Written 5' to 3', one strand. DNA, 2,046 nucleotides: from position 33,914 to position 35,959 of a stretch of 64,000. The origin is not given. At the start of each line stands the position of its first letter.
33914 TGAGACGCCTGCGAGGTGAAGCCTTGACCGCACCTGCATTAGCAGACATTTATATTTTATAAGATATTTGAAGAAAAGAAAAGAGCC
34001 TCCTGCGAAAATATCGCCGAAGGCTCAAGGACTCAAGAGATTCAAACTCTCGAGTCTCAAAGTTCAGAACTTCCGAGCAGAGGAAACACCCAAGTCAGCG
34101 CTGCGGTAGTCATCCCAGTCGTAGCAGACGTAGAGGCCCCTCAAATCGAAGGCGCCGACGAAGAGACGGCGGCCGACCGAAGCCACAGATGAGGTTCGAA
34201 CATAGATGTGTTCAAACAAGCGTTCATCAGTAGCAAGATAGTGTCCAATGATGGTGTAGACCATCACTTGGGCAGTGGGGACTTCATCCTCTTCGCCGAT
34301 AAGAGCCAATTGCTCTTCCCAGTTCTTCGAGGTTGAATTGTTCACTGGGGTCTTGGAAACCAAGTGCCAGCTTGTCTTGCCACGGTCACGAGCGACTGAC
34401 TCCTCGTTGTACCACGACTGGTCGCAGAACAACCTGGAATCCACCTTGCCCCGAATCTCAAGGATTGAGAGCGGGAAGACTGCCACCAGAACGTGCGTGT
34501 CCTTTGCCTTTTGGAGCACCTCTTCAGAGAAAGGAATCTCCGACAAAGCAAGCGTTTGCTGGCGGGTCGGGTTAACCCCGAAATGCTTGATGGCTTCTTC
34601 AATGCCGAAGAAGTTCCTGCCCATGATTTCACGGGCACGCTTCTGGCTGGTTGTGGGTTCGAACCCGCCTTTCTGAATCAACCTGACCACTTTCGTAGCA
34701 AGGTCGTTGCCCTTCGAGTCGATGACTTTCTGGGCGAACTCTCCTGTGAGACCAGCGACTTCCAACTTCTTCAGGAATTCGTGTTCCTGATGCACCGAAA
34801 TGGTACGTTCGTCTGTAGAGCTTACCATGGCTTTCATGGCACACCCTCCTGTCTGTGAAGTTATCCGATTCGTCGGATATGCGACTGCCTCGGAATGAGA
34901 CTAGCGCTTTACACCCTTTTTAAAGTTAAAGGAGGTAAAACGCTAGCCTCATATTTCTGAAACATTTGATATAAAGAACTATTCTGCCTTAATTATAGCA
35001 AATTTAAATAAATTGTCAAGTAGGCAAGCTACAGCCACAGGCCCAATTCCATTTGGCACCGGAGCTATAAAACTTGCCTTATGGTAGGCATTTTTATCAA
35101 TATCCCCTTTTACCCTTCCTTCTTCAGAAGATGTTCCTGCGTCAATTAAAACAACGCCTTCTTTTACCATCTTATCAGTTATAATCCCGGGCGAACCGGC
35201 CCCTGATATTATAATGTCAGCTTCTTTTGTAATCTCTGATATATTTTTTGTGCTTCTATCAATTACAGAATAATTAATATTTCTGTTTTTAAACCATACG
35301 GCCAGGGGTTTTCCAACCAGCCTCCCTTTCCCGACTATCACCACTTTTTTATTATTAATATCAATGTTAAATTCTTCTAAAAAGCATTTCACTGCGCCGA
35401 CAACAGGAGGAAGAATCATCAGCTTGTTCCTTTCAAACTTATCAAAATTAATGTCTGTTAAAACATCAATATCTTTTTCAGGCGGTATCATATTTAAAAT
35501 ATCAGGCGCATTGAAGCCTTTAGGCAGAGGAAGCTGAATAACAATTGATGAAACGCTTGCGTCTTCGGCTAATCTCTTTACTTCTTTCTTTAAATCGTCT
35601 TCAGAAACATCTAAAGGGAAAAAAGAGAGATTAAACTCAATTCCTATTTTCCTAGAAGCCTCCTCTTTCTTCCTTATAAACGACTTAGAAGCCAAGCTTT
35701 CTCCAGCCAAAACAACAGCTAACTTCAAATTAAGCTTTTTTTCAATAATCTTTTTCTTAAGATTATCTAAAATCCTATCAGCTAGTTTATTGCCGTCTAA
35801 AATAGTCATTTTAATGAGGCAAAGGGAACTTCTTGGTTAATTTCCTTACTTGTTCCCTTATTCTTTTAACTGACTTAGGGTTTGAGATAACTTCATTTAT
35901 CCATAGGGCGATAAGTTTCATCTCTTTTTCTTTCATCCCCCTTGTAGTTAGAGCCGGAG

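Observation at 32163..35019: Complete diversity-generating retroelement with adenine-only TR/VR divergence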

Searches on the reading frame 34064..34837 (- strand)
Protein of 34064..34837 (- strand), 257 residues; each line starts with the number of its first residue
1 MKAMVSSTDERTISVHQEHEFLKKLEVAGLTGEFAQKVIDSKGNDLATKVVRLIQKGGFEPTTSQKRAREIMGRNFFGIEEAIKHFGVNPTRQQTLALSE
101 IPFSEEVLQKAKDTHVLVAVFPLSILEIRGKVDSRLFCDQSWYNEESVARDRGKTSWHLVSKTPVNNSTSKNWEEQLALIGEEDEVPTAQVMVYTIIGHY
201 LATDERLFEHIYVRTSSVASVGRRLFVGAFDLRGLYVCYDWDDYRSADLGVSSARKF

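Call 6: search_protein_families(library=pfam, proteins=[window:34064-34837:-], max_evalue=0.01)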
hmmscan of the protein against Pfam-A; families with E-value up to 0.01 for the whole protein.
window:34064-34837:- (257 aa): 0 families

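Call 7: search_protein_families(library=ncbifam, proteins=[window:34064-34837:-], max_evalue=0.01)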
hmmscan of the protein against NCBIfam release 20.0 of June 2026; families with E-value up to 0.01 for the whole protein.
window:34064-34837:- (257 aa): 0 families

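Call 9: search_solved_structures(query=window:34064-34837:-, max_evalue=10)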
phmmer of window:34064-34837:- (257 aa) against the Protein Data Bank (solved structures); distinct sequences matched with E-value up to 10: 0.

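Call 11: find_homologous_proteins(query=window:34064-34837:-, max_evalue=0.001)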
Query window:34064-34837:- (257 aa): 1034 proteins with E <= 0.001 among 1831 candidates; the best 120 are listed.
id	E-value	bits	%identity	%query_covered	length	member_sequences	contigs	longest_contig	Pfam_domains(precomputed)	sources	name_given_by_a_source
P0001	1.1e-166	570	100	100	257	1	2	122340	-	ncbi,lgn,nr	ncbi:MAG: hypothetical protein PHI53_01825 [Candidatus Pacebacteria bacterium]|nr:hypothetical prote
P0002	6.9e-128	443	80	100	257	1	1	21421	-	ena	-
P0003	1.2e-125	436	80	100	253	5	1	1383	-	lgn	-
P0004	1.8e-124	432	80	99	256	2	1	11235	-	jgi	-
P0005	7.3e-122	424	79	100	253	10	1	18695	-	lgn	-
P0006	5.7e-121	421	75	100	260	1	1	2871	-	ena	-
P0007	1.3e-120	419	77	100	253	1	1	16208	-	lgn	-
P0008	3.0e-120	418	77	100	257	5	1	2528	-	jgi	-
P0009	3.2e-120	418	78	100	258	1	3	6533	-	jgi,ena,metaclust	metaclust:\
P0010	5.0e-120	418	77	100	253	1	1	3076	-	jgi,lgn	-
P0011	1.1e-119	416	77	96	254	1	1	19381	-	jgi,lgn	-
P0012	1.1e-119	416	77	96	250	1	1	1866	-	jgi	jgi:hypothetical protein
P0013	1.5e-119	416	76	99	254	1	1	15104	-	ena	-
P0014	3.5e-119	415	77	100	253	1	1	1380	-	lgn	-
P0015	8.8e-119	413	76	100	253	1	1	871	-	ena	-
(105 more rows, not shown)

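Call 15: find_related_loci(query=A1, collection=genome_contigs, flank=6000)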
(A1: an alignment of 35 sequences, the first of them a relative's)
Query A1 (257 aa) in genome_contigs; peptide patterns used: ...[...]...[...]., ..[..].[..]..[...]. (x = any residue, [..] = any of these).
92 stretches matched a pattern; 61 encode a relative of the query (tblastn E <= 1e-3); 61 distinct loci.
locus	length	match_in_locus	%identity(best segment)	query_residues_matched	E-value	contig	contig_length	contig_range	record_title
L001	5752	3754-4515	79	1-257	7e-133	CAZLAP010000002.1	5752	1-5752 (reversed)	MAG TPA_asm: uncultured Candidatus Saccharibacteria bacterium isolate SRP185410_co1_65 genome assembly, contig: k141_218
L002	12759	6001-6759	76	1-257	5e-129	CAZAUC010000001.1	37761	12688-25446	MAG TPA_asm: uncultured Candidatus Saccharibacteria bacterium isolate SRP214966_co6_158 genome assembly, contig: NODE_50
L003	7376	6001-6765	76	1-257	6e-126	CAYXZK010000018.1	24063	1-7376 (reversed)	MAG TPA_asm: uncultured Candidatus Saccharibacteria bacterium isolate SRP067234_co1_73 genome assembly, contig: k99_4928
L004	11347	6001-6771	76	1-257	2e-125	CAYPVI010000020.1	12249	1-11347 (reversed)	MAG TPA_asm: uncultured Candidatus Saccharibacteria bacterium isolate binchicken_co100_411 genome assembly, contig: NODE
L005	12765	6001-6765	73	1-257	5e-125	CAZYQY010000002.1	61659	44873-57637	MAG TPA_asm: uncultured Candidatus Saccharibacteria bacterium isolate binchicken_co100_35 genome assembly, contig: NODE_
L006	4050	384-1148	73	3-257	7e-127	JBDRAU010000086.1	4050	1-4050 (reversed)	MAG: bacterium isolate MEGAHIT-group-1.1015 k141_7909901, whole genome shotgun sequence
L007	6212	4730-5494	72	1-257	8e-121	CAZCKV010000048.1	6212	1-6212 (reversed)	MAG TPA_asm: uncultured Gammaproteobacteria bacterium isolate SRP178699_co1_504 genome assembly, contig: NODE_18444_leng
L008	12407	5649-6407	72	1-257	6e-118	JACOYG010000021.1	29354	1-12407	MAG: Candidatus Nealsonbacteria bacterium isolate NC_groundwater_173_Ag_S-0.1um_42_8 S4_GD2017_2_S1_scaffold_950, whole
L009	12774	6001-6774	73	1-257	4e-118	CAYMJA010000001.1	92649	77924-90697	MAG TPA_asm: uncultured Candidatus Saccharibacteria bacterium isolate SRP214966_co5_52 genome assembly, contig: NODE_64_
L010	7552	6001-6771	70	1-257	4e-117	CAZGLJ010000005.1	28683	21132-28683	MAG TPA_asm: uncultured Candidatus Saccharibacteria bacterium isolate SRP050083_co1_295 genome assembly, contig: NODE_56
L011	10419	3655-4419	71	1-257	1e-116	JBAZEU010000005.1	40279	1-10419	MAG: Candidatus Paceibacterota bacterium isolate SO_2017_LW3_133 NODE_2268_length_40279_cov_3.304617_LW162_2017, whole g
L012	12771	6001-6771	68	2-256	1e-114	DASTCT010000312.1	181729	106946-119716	MAG TPA_asm: Candidatus Angelobacter sp. isolate SMAG_U800 k141_1457028, whole genome shotgun sequence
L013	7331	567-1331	66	3-257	4e-114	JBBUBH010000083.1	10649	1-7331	MAG: Patescibacteria group bacterium isolate H52-bin061_1 H52_bin061_1_000000000083, whole genome shotgun sequence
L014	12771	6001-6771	67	1-256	6e-113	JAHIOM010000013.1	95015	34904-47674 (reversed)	MAG: Patescibacteria group bacterium isolate KR13_S3.mb.134 KR13_S3.mb.134_k141_208549, whole genome shotgun sequence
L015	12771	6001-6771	67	3-256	2e-111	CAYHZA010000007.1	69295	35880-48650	MAG TPA_asm: uncultured Candidatus Saccharibacteria bacterium isolate ERP119705_co17_168 genome assembly, contig: NODE_2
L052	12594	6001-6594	28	1-256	2e-16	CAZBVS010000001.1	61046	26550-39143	MAG TPA_asm: uncultured Candidatus Saccharibacteria bacterium isolate binchicken_co77_125 genome assembly, contig: NODE_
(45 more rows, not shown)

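Call 21: predict_structure(alignment_id=A1)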
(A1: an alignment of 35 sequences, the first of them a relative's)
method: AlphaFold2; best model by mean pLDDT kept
length: 257 residues; sequences in the alignment: 35
mean_pLDDT: 35.8   pTM: 0.21
mean pLDDT of the five models: 35.8, 35.8, 35.6, 35.0, 34.7
residues with pLDDT >= 90: 0; 70-90: 0; 50-70: 28; < 50: 229
segments of 3 or more residues with pLDDT < 50: 1-13, 45-257
pLDDT, mean of each block of 10 residues (from residue 1): 40 53 54 55 49 38 39 34 32 36 42 32 26 28 32 29 28 41 32 30 26 31 32 33 30 24
secondary structure, 60 per line:
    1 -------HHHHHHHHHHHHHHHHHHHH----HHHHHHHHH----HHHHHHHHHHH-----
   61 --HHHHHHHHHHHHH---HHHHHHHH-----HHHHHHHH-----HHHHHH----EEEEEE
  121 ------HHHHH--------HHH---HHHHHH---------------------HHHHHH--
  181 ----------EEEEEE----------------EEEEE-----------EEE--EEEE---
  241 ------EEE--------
elements in order: H8-27 H32-40 H45-55 H63-75 H79-86 H92-99 H105-110 E115-120 H127-131 H146-151 H173-178 E191-196 E213-217 E229-231 E234-237 E247-249

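Call 25: find_encoding_contigs(protein=P0001, flank=4000, max_places=10)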
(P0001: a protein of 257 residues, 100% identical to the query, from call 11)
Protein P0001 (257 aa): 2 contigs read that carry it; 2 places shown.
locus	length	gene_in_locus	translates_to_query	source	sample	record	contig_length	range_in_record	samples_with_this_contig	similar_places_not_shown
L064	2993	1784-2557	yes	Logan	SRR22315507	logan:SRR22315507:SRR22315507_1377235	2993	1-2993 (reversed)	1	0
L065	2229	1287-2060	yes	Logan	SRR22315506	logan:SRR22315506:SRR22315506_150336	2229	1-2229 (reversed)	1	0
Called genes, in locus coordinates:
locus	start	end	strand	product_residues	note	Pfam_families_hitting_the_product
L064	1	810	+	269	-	?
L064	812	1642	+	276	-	PF00763:THF_DHG_CYH, PF02882:THF_DHG_CYH_C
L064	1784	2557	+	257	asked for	-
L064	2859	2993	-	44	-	?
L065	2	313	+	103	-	?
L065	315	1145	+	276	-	PF00763:THF_DHG_CYH, PF02882:THF_DHG_CYH_C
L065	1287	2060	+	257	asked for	-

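Call 58: find_homologous_proteins(query=L052:6001-6603:+, max_evalue=0.001)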
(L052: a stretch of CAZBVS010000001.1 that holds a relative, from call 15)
Query L052:6001-6603:+ (201 aa): 23 proteins with E <= 0.001 among 380 candidates.
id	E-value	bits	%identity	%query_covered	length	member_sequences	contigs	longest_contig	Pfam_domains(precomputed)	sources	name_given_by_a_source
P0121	6.7e-129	445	100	100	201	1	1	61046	-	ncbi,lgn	-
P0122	1.7e-64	235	57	98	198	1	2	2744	-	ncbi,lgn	ncbi:MAG: hypothetical protein WDZ80_06475 [Candidatus Paceibacterota bacterium]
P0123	2.8e-59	218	54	100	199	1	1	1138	-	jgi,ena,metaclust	metaclust:\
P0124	1.8e-58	215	58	85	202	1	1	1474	-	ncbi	-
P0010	3.5e-23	100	31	99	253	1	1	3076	-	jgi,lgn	-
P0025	4.7e-23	100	31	99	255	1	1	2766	-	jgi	-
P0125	1.5e-22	98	34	96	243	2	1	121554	-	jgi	-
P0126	4.2e-22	97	28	99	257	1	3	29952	-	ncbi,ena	ncbi:MAG: hypothetical protein AAB635_01810 [Patescibacteria group bacterium]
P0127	5.9e-22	96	30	98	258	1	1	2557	-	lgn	-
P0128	5.6e-21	93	36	98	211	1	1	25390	-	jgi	-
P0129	5.1e-18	83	27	99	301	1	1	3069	-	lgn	-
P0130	1.6e-16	79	58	26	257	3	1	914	-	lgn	-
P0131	1.8e-15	75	29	99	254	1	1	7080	-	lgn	-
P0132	7.2e-15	73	32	88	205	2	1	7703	-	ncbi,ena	-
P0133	5.4e-14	70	58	26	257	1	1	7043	-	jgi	-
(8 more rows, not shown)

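Call 61: search_solved_structures(query=A4, max_evalue=10, show_alignments=2)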
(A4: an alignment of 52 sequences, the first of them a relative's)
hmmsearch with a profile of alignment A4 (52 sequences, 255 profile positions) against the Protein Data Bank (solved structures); distinct sequences matched with E-value up to 10: 6.
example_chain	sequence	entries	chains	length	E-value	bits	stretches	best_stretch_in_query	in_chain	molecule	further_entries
6wm2_O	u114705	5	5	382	0.052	16.5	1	88-160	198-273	V-type proton ATPase subunit C 1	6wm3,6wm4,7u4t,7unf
6xbw_G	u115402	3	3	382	0.057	16.3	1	88-160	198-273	V-type proton ATPase subunit C 1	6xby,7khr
7u8o_G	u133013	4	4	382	0.06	16.3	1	88-160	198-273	V-type proton ATPase subunit C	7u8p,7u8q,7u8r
6vq6_G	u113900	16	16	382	0.064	16.2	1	88-160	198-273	V-type proton ATPase subunit C 1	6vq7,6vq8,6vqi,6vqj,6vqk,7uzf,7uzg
9bra_6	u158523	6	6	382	0.068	16.1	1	88-160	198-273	V-type proton ATPase subunit C 1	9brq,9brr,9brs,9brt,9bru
4gqw_A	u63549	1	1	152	1.3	11.9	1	161-237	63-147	CBS domain-containing protein CBSX1, chloroplastic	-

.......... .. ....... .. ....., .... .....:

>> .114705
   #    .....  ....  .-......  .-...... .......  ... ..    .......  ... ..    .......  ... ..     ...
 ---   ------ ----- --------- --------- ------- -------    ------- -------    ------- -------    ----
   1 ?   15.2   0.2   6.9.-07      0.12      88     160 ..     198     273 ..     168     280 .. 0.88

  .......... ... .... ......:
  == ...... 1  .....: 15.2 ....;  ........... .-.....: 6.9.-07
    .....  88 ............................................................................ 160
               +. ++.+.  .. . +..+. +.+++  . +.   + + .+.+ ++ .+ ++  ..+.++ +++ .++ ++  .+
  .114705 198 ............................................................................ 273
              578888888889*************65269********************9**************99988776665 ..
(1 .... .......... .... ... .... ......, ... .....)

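Call 73: predict_structure(alignment_id=A5)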
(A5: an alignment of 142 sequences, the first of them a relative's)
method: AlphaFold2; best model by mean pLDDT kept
length: 257 residues; sequences in the alignment: 142
mean_pLDDT: 92.7   pTM: 0.83
mean pLDDT of the five models: 92.7, 91.2, 86.4, 84.6, 83.2
residues with pLDDT >= 90: 214; 70-90: 32; 50-70: 3; < 50: 8
segments of 3 or more residues with pLDDT < 50: 1-8
pLDDT, mean of each block of 10 residues (from residue 1): 43 85 93 93 91 86 97 98 95 95 98 98 96 91 89 96 98 98 96 99 98 96 95 95 97 95
secondary structure, 60 per line:
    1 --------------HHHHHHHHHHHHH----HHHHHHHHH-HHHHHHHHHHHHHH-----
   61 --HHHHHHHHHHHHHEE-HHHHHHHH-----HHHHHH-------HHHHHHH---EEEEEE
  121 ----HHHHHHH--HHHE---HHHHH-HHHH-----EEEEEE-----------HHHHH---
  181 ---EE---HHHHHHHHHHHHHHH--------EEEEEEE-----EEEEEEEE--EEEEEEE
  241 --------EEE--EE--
elements in order: H15-27 H32-40 H42-55 H63-75 H79-86 H92-97 H105-111 E115-120 H125-131 H141-145 H147-150 E156-161 H173-177 H189-203 E212-218 E224-231 E234-240 E249-251

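Call 76: fold_search(model_id=the predicted structure, library=pdb)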
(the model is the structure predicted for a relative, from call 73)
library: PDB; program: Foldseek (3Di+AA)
matches with E <= 10: 106; with E <= 0.001: 0
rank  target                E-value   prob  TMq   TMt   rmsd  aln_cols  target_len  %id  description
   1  8oks_B                9.5e-02  0.96  0.29  0.60   4.3       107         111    6  Crystal structure of Bdellovibrio bacteriovorus Bd2740 C-terminal domain (released 2023-10-25)
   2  6qki_D                1.0e-01  0.25  0.21  0.15  14.2       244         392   12  Native structure of EgtB from Chloracidobacterium thermophilum, a type II sulfoxide synthase (released 2019-03-27)
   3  6o6m_C                1.3e-01  0.87  0.27  0.18   8.9       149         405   15  The Structure of EgtB (Cabther) (released 2019-07-31)
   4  8k5i                  1.4e-01  0.92  0.27  0.18   4.8       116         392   16  The structure of SenA in complex with N,N,N-trimethyl-histidine and thioglucose (released 2023-12-06)
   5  8ryz                  1.4e-01  0.80  0.26  0.18  12.0       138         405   15  Structures of selenoneine synthase SenA from Variovorax paradoxus (released 2024-09-11)
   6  6qki_C                1.6e-01  0.18  0.20  0.14  14.3       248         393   11  Native structure of EgtB from Chloracidobacterium thermophilum, a type II sulfoxide synthase (released 2019-03-27)
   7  6o6l_A                1.6e-01  0.15  0.25  0.17  19.0       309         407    9  The Structure of EgtB(Cabther) in complex with Hercynine (released 2019-07-31)
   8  6qki_A                1.9e-01  0.15  0.25  0.17  19.6       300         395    9  Native structure of EgtB from Chloracidobacterium thermophilum, a type II sulfoxide synthase (released 2019-03-27)
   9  6qki_B                2.0e-01  0.20  0.23  0.16  13.8       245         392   11  Native structure of EgtB from Chloracidobacterium thermophilum, a type II sulfoxide synthase (released 2019-03-27)
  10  6o6l_D                2.2e-01  0.44  0.27  0.18  17.0       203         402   15  The Structure of EgtB(Cabther) in complex with Hercynine (released 2019-07-31)
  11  8k5j                  2.3e-01  0.85  0.27  0.18   4.8       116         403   16  The structure of SenA in complex with N,N,N-trimethyl-histidine (released 2023-12-06)
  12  6o6m_D                2.6e-01  0.13  0.21  0.15  14.0       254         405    9  The Structure of EgtB (Cabther) (released 2019-07-31)
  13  6o6l_C                2.8e-01  0.38  0.27  0.18  17.0       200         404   14  The Structure of EgtB(Cabther) in complex with Hercynine (released 2019-07-31)
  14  6qkj_A                2.9e-01  0.12  0.19  0.13  14.4       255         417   10  EgtB from Chloracidobacterium thermophilum, a type II sulfoxide synthase in complex with N,N,N-trimethyl-histidine (released 2019-03-27)
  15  8qf6_C                3.1e-01  0.14  0.20  0.14  14.3       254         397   11  Sulfoxide synthase from Chloracidobacterium thermophilum, EgtB type II, in complex with iron and trimethylhistidine (released 2024-09-11)
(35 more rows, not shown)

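Call 92: fold_search(model_id=the predicted structure, library=viral)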
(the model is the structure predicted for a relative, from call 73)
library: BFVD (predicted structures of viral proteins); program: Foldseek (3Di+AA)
matches with E <= 10: 93; with E <= 0.001: 0
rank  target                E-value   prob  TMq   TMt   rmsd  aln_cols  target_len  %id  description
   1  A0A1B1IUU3            3.2e-02  0.23  0.23  0.12  15.1       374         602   11  (no name in the UniProt tables at hand)
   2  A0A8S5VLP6            1.9e-01  0.60  0.24  0.43   5.7       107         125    9  (no name in the UniProt tables at hand)
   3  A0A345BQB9            2.0e-01  0.28  0.28  0.35  10.6       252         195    9  (no name in the UniProt tables at hand)
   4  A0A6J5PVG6            3.1e-01  0.51  0.25  0.48   5.2       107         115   14  DUF1566 domain-containing protein [uncultured Caudovirales phage]
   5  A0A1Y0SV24            5.5e-01  0.16  0.24  0.15  14.8       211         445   10  Virion structural protein [Pseudomonas phage Noxifer]
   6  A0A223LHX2            7.9e-01  0.33  0.23  0.11   6.4       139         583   10  Putative virion structural protein [Erwinia phage vB_EamM_RisingSun]
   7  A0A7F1                8.4e-01  0.41  0.29  0.30   5.0       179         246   11  Sulfatase-modifying factor enzyme-like domain-containing protein [Microcystis phage LMM01]
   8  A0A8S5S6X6            8.9e-01  0.02  0.11  0.09  43.9       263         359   10  Tail fiber protein [Siphoviridae sp. ctdau33]
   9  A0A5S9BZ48            1.1e+00  0.02  0.12  0.12  20.7       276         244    9  Uncharacterized protein [Tenacibaculum phage PTm1]
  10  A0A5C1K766            1.3e+00  0.21  0.26  0.30   4.9       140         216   12  Virion structural protein [Pseudomonas phage vB_PaeM_PS119XW]
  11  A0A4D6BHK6            1.4e+00  0.35  0.27  0.18   4.5       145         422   11  (no name in the UniProt tables at hand)
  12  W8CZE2                1.4e+00  0.11  0.19  0.12  12.3       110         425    7  Putative virion structural protein [Erwinia phage PhiEaH1]
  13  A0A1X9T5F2            1.8e+00  0.14  0.23  0.09   5.1       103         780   11  C-type lectin protein [Ranid herpesvirus 3]
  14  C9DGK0                1.8e+00  0.02  0.14  0.13  15.5       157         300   10  Uncharacterized protein [Delftia phage PhiW-14]
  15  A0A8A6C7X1            2.3e+00  0.30  0.28  0.33   3.9       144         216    8  (no name in the UniProt tables at hand)
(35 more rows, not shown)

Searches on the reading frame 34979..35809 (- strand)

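Call 6: search_protein_families(library=pfam, proteins=[window:34979-35809:-], max_evalue=0.01)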
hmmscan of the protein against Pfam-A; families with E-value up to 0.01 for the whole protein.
window:34979-35809:- (276 aa): 2 families
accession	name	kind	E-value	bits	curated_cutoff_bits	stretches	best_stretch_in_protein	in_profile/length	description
PF02882.25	THF_DHG_CYH_C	-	3.1e-41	140.8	27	1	119-271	2-156/160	Tetrahydrofolate dehydrogenase/cyclohydrolase, NAD(P)-binding domain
PF00763.28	THF_DHG_CYH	-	8.1e-27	94.2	32.8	1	4-115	1-115/115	Tetrahydrofolate dehydrogenase/cyclohydrolase, catalytic domain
